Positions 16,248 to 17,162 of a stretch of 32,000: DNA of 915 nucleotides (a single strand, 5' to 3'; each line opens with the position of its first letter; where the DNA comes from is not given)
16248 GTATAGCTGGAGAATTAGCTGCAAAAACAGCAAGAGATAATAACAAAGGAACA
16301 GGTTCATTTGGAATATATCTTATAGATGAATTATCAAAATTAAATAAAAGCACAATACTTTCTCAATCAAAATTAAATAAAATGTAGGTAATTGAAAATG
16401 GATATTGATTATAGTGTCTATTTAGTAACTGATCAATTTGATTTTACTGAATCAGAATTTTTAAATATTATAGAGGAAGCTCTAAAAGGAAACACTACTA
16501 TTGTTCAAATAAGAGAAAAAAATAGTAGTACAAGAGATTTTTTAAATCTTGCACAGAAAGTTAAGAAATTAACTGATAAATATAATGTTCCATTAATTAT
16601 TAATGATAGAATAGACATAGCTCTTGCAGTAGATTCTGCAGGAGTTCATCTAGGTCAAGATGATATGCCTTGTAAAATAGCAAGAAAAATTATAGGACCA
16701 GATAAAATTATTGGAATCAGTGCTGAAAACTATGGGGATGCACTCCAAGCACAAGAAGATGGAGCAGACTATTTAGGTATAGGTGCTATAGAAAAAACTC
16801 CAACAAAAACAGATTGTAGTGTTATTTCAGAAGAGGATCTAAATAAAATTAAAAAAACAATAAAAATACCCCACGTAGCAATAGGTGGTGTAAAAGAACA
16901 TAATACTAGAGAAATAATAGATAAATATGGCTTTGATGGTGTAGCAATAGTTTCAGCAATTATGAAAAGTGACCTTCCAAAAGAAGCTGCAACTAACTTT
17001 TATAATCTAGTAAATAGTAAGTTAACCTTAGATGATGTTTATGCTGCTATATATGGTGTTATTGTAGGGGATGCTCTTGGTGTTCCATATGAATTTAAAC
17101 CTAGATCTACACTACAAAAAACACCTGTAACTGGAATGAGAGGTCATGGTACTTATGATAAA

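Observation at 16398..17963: ThiE fused in-frame to an apparently active ADP-ribosylglycohydrolase (ARH/DraG-family) domain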

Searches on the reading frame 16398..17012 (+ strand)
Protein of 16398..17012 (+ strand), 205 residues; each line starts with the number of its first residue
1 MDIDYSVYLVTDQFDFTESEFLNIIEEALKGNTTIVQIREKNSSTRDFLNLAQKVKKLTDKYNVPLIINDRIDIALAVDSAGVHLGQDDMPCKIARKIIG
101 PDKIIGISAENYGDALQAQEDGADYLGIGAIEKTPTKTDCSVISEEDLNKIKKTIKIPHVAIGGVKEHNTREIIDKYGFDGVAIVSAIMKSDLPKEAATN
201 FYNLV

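Call 49: search_solved_structures(query=window:16398-17012:+, max_evalue=1e-10, show_alignments=2)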
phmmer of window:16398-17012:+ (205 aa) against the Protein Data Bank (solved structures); distinct sequences matched with E-value up to 1e-10: 12.
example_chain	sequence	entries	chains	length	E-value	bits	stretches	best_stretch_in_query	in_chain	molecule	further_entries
1xi3_A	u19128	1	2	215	1.6e-44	155.1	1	7-198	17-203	Thiamine phosphate pyrophosphorylase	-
1g4t_A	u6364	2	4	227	1.4e-32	116.1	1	6-202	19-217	THIAMIN PHOSPHATE SYNTHASE | PROTEIN (THIAMIN PHOSPHATE SYNTHASE)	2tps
3o15_A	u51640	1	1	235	1.6e-32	115.9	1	6-202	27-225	Thiamine-phosphate pyrophosphorylase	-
1g67_A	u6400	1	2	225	3.7e-32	114.8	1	6-202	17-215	THIAMIN PHOSPHATE SYNTHASE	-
1g4p_A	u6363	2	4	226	3.8e-32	114.8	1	6-202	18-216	THIAMIN PHOSPHATE SYNTHASE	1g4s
1g4e_A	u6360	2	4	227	3.8e-32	114.7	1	6-202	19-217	THIAMIN PHOSPHATE SYNTHASE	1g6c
1g69_A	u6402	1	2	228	3.9e-32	114.7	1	6-202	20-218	THIAMIN PHOSPHATE SYNTHASE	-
3o16_A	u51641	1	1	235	1.1e-31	113.3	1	6-202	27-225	Thiamine-phosphate pyrophosphorylase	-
3nl2_A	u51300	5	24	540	2.5e-31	112.1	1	3-139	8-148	Thiamine biosynthetic bifunctional enzyme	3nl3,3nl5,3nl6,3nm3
3nm1_A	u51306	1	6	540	2.5e-31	112.1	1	3-139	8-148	Thiamine biosynthetic bifunctional enzyme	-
3o63_A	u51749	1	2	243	3.4e-17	66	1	8-200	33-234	Probable thiamine-phosphate pyrophosphorylase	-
1yad_A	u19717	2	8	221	1.5e-15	60.6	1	21-201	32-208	Regulatory protein tenI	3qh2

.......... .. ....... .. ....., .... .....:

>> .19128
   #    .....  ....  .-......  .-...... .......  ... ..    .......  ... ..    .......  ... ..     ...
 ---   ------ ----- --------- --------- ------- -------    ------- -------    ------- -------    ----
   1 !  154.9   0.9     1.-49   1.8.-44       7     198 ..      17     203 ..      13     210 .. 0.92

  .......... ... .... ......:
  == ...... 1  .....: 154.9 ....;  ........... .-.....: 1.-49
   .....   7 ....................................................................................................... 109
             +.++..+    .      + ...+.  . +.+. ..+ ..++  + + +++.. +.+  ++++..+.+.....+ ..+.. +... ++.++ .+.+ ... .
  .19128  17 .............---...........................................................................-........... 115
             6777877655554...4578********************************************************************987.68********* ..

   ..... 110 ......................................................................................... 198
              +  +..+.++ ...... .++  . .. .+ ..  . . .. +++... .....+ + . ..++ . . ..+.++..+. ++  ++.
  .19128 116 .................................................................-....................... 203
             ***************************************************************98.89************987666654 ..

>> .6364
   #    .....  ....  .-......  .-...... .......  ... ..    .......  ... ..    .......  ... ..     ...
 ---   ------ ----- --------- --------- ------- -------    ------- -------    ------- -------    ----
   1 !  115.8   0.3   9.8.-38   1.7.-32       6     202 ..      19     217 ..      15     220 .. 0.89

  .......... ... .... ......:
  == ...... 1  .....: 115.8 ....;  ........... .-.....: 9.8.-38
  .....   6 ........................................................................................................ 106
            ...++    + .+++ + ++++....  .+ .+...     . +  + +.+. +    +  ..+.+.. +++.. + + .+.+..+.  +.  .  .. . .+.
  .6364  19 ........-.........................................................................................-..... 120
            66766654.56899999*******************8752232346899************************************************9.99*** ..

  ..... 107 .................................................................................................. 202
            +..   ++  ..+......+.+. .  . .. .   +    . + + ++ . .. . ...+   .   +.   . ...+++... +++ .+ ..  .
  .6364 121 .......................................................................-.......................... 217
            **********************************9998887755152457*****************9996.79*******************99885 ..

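Call 50: find_homologous_proteins(query=window:16398-17012:+, max_evalue=1e-20)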
Query window:16398-17012:+ (205 aa): 7208 proteins with E <= 1e-20 among 8000 candidates; the best 120 are listed.
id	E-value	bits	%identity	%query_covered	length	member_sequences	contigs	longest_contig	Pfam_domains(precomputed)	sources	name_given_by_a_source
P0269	8.4e-101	353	79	100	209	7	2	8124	PF02581.24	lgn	-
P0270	2.7e-100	352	80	100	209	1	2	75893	PF02581.24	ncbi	ncbi:thiamine phosphate synthase [Methanosphaera sp.]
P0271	2.2e-99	349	99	80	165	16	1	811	PF02581.24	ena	-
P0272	2.7e-99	349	79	100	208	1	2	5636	PF02581.24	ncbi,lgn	-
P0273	2.5e-98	345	80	100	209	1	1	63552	PF02581.24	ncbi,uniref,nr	ncbi:thiamine phosphate synthase [Methanosphaera sp. WGK6]|uniref:thiamine phosphate synthase n=1 Ta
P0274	1.9e-92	326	75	100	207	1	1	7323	PF02581.24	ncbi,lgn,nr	ncbi:MAG: thiamine phosphate synthase [Methanosphaera sp.]|nr:thiamine phosphate synthase [Methanosp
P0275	1.7e-90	320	73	99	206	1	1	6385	PF02581.24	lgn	-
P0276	5.8e-90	318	71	99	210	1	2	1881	PF02581.24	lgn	-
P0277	7.1e-90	318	71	99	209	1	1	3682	PF02581.24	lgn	-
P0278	1.7e-89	317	71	99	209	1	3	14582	PF02581.24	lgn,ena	-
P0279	2.0e-88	313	69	99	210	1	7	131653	PF02581.24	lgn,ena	-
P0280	2.0e-88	313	69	99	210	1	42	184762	PF02581.24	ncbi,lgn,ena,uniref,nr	ncbi:thiamine phosphate synthase [uncultured Methanosphaera sp.]|uniref:thiamine phosphate synthase 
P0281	2.6e-88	313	74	99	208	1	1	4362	PF02581.24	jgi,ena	-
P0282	3.0e-88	313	69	99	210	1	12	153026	PF02581.24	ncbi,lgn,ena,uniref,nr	ncbi:thiamine phosphate synthase [Methanosphaera cuniculi]|uniref:Thiamine-phosphate synthase n=1 Ta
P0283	4.5e-88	312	71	99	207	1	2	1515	PF02581.24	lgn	-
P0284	4.8e-88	312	69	99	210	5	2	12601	PF02581.24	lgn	-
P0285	1.5e-87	310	69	99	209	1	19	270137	PF02581.24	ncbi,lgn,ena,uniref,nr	ncbi:thiamine phosphate synthase [Methanosphaera cuniculi]|uniref:thiamine phosphate synthase n=1 Ta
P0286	2.9e-87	309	69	99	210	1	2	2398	PF02581.24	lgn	-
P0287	3.0e-87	309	69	99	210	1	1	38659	PF02581.24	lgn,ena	-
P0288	3.2e-86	306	70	99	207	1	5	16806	PF02581.24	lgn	-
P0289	7.5e-86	305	71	99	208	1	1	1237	PF02581.24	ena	-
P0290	1.3e-84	301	69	100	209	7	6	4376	PF02581.24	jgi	jgi:thiamine-phosphate pyrophosphorylase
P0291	1.6e-84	300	71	99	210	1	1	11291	PF02581.24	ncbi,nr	ncbi:MAG: thiamine phosphate synthase [Methanosphaera sp.]|nr:thiamine phosphate synthase [Methanosp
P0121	1.8e-84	300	70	99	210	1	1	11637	PF02581.24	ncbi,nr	ncbi:MAG: thiamine-phosphate diphosphorylase [Methanosphaera sp. rholeuAM130]|nr:MAG: thiamine-phosp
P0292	2.1e-84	300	68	100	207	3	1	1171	PF02581.24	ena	-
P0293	7.8e-84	298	69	99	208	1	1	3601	PF02581.24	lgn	-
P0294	8.8e-84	298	68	99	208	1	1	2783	PF02581.24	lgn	-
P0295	1.0e-83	298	68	100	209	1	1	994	PF02581.24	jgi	jgi:thiamine-phosphate pyrophosphorylase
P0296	2.2e-83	297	67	100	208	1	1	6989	PF02581.24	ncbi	-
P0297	2.3e-83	297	67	100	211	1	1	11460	PF02581.24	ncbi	-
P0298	2.4e-83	297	68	99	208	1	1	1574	PF02581.24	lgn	-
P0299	2.5e-83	296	68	99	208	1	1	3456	PF02581.24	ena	-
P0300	3.9e-83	296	65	99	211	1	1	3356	PF02581.24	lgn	-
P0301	5.9e-83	295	66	100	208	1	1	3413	PF02581.24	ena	-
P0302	6.8e-83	295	69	96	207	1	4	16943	PF02581.24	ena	-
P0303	2.9e-82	293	67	99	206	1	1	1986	PF02581.24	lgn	-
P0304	4.3e-82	292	68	99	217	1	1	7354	PF02581.24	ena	-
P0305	6.4e-82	292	67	99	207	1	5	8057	PF02581.24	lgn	-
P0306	1.1e-81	291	67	99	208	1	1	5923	PF02581.24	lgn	-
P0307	1.1e-81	291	68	99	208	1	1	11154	PF02581.24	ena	-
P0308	1.3e-81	291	68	96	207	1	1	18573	PF02581.24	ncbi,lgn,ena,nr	ncbi:MAG: thiamine phosphate synthase [Methanosphaera stadtmanae]|nr:thiamine phosphate synthase [Me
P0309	2.2e-81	290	69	99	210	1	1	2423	PF02581.24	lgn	-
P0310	3.1e-81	290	69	99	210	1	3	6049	PF02581.24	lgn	-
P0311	3.5e-81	289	66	97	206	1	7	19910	PF02581.24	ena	-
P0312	3.8e-81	289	67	99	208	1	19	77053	PF02581.24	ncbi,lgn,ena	-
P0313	4.2e-81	289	65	98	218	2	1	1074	PF02581.24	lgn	-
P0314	5.1e-81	289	67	99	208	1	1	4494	PF02581.24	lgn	-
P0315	5.5e-81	289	67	99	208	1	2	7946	PF02581.24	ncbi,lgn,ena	-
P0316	6.8e-81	289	67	96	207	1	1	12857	PF02581.24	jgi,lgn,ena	-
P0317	7.8e-81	288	67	99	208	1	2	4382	PF02581.24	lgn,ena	-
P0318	1.1e-80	288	67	99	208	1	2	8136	PF02581.24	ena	-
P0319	1.3e-80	288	65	97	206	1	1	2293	PF02581.24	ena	-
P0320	1.5e-80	287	67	96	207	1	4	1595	PF02581.24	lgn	-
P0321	1.8e-80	287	67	99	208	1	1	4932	PF02581.24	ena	-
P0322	2.0e-80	287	67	99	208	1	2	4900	PF02581.24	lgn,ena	-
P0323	2.1e-80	287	67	96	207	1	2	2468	PF02581.24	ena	-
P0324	2.3e-80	287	67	99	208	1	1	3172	PF02581.24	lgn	-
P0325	3.4e-80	286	67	97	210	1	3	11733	PF02581.24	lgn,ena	-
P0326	5.0e-80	286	65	97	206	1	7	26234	PF02581.24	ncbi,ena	-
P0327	5.0e-80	286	66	99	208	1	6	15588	PF02581.24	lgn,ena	-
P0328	5.2e-80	286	65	97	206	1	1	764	PF02581.24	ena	-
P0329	6.0e-80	285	67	99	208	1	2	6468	PF02581.24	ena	-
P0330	6.1e-80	285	66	99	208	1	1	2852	PF02581.24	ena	-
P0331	9.0e-80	285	65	98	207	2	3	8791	PF02581.24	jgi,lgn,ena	-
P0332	1.3e-79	284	66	99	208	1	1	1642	PF02581.24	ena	-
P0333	1.5e-79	284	65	95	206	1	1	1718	PF02581.24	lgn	-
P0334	1.7e-79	284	66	99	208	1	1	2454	PF02581.24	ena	-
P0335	2.1e-79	284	64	99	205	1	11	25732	PF02581.24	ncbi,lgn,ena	-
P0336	2.1e-79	284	66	96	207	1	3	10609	PF02581.24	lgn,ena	-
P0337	2.9e-79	283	66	99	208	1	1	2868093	PF02581.24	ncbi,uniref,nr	ncbi:thiamine phosphate synthase [Methanosphaera sp. BMS]|uniref:thiamine phosphate synthase n=1 Tax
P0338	4.9e-79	282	65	99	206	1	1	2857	PF02581.24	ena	-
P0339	5.1e-79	282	63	99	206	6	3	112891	PF02581.24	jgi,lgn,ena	-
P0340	9.1e-79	282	64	98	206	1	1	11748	PF02581.24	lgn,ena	-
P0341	9.2e-79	282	66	96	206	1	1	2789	PF02581.24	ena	-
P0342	1.9e-78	281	63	98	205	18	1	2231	PF02581.24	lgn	-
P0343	6.7e-78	279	65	98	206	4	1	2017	PF02581.24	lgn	-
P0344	8.0e-78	279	63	99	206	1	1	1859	PF02581.24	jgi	jgi:thiamine-phosphate pyrophosphorylase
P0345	8.1e-78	278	62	99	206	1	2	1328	PF02581.24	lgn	-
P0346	9.5e-78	278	63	98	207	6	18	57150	PF02581.24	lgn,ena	-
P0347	1.7e-77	277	62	99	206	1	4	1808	PF02581.24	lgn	-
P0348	2.5e-77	277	65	95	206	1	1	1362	PF02581.24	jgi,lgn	jgi:thiamine-phosphate pyrophosphorylase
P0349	2.8e-77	277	63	99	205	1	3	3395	PF02581.24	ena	-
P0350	3.1e-77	277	62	97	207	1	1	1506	PF02581.24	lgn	-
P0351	4.9e-77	276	61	99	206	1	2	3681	PF02581.24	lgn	-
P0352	5.9e-77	276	61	99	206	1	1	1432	PF02581.24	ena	-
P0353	9.1e-77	275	64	98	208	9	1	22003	PF02581.24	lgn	-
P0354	1.5e-76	274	64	98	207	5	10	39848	PF02581.24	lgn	-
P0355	1.7e-76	274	64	95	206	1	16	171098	PF02581.24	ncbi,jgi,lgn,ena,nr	ncbi:MAG: thiamine phosphate synthase [Methanosphaera stadtmanae]|nr:thiamine phosphate synthase [Me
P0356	1.8e-76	274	63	98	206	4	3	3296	PF02581.24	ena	-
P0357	3.5e-76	273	61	98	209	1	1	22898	PF02581.24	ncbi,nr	ncbi:MAG: thiamine-phosphate diphosphorylase [Methanosphaera sp. rholeuAM270]|nr:MAG: thiamine-phosp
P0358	4.3e-76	273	62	99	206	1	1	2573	PF02581.24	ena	-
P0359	9.1e-76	272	63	95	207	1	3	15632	PF02581.24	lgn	-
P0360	2.1e-75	271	63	96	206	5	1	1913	PF02581.24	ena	-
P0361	6.8e-75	269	62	97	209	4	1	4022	PF02581.24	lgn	-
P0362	9.7e-75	268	63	97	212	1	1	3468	PF02581.24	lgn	-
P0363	5.2e-74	266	61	98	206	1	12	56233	PF02581.24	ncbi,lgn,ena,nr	ncbi:MAG: thiamine-phosphate diphosphorylase [Methanosphaera sp. rholeuAM6]|nr:MAG: thiamine-phospha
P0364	1.1e-72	262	78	76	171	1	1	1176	PF02581.24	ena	-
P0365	4.4e-69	250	57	96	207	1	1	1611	PF02581.24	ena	-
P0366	2.1e-67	245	61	96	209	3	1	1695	PF02581.24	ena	-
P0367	6.4e-67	243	59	99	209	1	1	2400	PF02581.24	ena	-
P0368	8.8e-67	242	64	84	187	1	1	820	PF02581.24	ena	-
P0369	1.1e-66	242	57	99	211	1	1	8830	PF02581.24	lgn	-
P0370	1.2e-66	242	60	99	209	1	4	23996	PF02581.24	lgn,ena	-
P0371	1.2e-66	242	60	99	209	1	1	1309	PF02581.24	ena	-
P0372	1.2e-66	242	60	99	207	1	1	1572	PF02581.24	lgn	-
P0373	1.3e-66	242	60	99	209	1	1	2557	PF02581.24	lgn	-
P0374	1.5e-66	242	60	99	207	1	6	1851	PF02581.24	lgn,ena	-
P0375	1.5e-66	242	60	99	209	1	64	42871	PF02581.24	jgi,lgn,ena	jgi:thiamine-phosphate pyrophosphorylase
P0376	1.7e-66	242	60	99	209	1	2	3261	PF02581.24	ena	-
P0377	1.8e-66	241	60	98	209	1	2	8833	PF02581.24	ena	-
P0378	1.8e-66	241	60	96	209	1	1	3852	PF02581.24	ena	-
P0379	1.9e-66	241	60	96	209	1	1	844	PF02581.24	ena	-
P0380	2.2e-66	241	60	99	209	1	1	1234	PF02581.24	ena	-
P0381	2.6e-66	241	59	96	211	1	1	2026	PF02581.24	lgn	-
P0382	2.7e-66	241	60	99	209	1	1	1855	PF03060.22,PF02581.24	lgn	-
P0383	3.2e-66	241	60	99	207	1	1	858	PF02581.24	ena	-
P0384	3.3e-66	241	60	99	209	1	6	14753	PF02581.24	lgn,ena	-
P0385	3.8e-66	240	60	99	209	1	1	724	PF02581.24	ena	-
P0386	3.9e-66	240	60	96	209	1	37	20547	PF02581.24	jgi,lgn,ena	jgi:thiamine-phosphate pyrophosphorylase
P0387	3.9e-66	240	60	99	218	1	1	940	PF02581.24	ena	-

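Call 51: find_encoding_contigs(protein=P0273, flank=5000, max_places=1)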
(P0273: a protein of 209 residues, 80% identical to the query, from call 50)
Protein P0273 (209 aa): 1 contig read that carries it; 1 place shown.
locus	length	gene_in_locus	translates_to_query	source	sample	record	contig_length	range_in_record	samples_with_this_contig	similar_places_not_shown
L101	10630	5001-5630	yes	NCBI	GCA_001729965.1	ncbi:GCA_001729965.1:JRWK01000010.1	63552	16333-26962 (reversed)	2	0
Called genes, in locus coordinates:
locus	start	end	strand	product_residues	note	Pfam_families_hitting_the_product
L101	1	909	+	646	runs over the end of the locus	PF00122:E1-E2_ATPase, PF00702:Hydrolase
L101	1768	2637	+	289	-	PF11299:DUF3100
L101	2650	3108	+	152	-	-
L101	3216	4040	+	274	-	PF11299:DUF3100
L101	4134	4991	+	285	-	PF02110:HK, PF08543:Phos_pyr_kin (weak)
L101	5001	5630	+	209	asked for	PF02581:TMP-TENI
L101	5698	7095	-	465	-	PF21349:RUBY_RBDX (weak), PF01645:Glu_synthase, PF00478:IMPDH (faint), PF01070:FMN_dh (weak)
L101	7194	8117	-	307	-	PF01544:CorA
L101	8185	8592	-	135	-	-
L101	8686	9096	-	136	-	-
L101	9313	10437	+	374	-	PF00149:Metallophos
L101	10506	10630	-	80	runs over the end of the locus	-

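Call 52: find_encoding_contigs(protein=P0355, flank=5000, max_places=1)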
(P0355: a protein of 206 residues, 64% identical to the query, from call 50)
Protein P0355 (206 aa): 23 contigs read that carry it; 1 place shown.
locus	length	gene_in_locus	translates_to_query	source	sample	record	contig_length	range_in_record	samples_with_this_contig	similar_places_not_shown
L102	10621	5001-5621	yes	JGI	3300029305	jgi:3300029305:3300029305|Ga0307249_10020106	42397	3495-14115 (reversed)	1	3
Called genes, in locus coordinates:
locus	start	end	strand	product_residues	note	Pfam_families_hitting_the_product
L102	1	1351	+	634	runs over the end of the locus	PF00122:E1-E2_ATPase, PF00702:Hydrolase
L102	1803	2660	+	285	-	PF11299:DUF3100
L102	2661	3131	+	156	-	-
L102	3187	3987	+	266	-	PF11299:DUF3100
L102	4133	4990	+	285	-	PF02110:HK, PF08543:Phos_pyr_kin (weak)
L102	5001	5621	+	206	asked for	PF02581:TMP-TENI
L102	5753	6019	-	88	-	PF12840:HTH_20 (weak), PF01022:HTH_5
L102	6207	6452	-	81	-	PF01337:Barstar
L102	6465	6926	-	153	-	PF00545:Ribonuclease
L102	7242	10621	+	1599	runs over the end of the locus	PF00630:Filamin (faint), PF09134:Invasin_D3 (faint), PF16640:Big_3_5 (faint), PF17789:MG4 (faint), PF02369:Big_1 (faint), PF11974:bMG3 (faint), PF13620:CarboxypepD_reg (faint), PF01835:MG2 (faint)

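Call 53: find_encoding_contigs(protein=P0337, flank=5000, max_places=1)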
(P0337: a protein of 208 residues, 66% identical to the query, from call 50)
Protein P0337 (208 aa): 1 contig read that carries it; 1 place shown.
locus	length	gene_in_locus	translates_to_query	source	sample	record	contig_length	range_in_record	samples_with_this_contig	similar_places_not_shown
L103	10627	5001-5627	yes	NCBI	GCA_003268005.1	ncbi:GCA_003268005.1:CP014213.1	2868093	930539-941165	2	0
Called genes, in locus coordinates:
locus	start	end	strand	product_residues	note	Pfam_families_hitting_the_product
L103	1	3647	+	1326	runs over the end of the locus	PF02037:SAP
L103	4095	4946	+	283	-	PF01256:Carb_kinase (weak), PF02110:HK, PF08543:Phos_pyr_kin (weak)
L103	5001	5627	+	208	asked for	PF02581:TMP-TENI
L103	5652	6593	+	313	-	PF03747:ADP_ribosyl_GH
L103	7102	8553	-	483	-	PF13173:AAA_14, PF13635:DUF4143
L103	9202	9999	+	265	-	-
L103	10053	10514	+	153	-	PF00545:Ribonuclease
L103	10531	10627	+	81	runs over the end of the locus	PF01337:Barstar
